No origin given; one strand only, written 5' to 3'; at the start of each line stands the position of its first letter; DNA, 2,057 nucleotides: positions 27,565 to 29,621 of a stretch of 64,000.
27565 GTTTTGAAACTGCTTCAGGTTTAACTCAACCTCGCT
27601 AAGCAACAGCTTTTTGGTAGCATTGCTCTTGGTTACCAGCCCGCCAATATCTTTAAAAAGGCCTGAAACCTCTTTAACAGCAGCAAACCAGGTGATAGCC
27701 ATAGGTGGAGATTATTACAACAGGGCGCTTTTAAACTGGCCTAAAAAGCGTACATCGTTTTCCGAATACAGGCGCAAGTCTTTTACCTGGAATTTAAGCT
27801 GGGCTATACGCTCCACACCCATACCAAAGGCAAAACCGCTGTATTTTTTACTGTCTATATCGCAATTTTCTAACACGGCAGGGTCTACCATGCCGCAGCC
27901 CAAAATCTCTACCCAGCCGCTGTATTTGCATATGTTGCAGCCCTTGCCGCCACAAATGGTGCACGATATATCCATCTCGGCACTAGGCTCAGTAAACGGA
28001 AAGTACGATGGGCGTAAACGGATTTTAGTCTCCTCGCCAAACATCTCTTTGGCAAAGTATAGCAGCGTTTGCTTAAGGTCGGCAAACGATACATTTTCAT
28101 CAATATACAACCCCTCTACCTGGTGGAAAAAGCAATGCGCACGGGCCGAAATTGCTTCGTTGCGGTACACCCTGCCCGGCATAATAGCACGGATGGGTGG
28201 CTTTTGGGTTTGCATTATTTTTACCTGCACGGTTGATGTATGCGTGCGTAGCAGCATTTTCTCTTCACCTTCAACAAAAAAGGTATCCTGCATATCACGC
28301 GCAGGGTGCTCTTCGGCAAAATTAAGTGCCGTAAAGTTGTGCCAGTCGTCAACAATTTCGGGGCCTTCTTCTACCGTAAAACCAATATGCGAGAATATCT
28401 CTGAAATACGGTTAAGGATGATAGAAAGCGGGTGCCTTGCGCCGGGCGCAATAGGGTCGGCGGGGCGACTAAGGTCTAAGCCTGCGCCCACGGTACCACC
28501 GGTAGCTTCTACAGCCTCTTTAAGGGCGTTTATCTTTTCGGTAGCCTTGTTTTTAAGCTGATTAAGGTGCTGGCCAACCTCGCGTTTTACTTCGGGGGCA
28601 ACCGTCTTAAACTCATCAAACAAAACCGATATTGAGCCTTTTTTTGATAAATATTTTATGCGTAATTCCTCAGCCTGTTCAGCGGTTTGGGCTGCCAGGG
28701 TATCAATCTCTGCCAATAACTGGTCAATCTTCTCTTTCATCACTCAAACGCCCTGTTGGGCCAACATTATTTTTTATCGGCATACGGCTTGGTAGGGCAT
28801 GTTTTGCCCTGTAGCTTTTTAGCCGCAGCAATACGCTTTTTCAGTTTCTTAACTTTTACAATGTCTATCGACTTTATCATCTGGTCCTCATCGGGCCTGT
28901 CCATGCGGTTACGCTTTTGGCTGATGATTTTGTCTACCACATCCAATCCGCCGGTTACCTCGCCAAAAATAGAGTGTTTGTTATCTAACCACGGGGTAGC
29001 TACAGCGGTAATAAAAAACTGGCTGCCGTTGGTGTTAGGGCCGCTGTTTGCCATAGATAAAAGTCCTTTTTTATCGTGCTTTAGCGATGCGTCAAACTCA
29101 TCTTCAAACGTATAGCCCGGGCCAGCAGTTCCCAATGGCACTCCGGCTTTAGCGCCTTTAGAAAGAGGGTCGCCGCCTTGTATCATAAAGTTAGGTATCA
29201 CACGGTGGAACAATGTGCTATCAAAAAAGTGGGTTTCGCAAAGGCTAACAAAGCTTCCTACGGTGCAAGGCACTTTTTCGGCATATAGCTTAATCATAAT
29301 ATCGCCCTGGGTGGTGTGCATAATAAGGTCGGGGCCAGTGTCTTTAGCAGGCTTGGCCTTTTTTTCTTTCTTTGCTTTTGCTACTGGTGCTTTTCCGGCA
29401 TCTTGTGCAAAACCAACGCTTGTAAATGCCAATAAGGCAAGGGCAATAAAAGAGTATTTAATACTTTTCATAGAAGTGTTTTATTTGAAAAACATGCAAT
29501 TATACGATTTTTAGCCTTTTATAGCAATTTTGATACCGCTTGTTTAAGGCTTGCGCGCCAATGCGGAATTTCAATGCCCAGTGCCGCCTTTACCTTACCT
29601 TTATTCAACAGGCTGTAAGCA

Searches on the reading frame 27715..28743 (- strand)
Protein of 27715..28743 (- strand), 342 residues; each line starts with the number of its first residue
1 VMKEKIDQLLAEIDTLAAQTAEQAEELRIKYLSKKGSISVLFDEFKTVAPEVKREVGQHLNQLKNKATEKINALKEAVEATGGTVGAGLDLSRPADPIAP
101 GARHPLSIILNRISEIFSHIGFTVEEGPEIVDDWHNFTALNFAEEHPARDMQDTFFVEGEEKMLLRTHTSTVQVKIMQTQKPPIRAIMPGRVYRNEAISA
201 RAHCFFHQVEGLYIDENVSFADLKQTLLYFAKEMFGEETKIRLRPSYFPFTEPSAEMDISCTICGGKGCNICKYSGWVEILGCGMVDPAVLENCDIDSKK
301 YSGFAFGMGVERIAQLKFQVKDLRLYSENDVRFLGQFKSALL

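Call 75: search_protein_families(library=pfam, proteins=[window:27715-28743:-], max_evalue=0.00001)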
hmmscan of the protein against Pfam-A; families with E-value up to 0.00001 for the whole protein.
window:27715-28743:- (342 aa): 2 families
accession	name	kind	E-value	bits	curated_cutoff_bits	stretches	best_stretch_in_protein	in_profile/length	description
PF01409.25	tRNA-synt_2d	-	1.3e-94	316.8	19.8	1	89-337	2-246/246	tRNA synthetases class II core domain (F)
PF02912.23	Phe_tRNA-synt_N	-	1.9e-16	60.2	22.3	1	20-80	2-62/69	Aminoacyl tRNA synthetase class II, N-terminal domain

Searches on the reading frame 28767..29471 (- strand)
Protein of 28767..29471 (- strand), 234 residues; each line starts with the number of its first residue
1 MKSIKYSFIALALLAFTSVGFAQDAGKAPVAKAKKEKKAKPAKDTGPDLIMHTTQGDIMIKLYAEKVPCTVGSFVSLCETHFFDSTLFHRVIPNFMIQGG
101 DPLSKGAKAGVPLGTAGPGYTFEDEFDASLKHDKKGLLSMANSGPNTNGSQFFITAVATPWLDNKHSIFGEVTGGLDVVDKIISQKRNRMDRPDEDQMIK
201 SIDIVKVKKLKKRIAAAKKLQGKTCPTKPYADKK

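Call 75: search_protein_families(library=pfam, proteins=[window:28767-29471:-], max_evalue=0.00001)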
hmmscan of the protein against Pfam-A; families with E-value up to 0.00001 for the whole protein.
window:28767-29471:- (234 aa): 1 family
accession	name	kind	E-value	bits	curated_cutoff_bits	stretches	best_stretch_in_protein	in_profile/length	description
PF00160.26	Pro_isomerase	-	1.3e-49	168.9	21.7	1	51-202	4-157/159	Cyclophilin type peptidyl-prolyl cis-trans isomerase/CLD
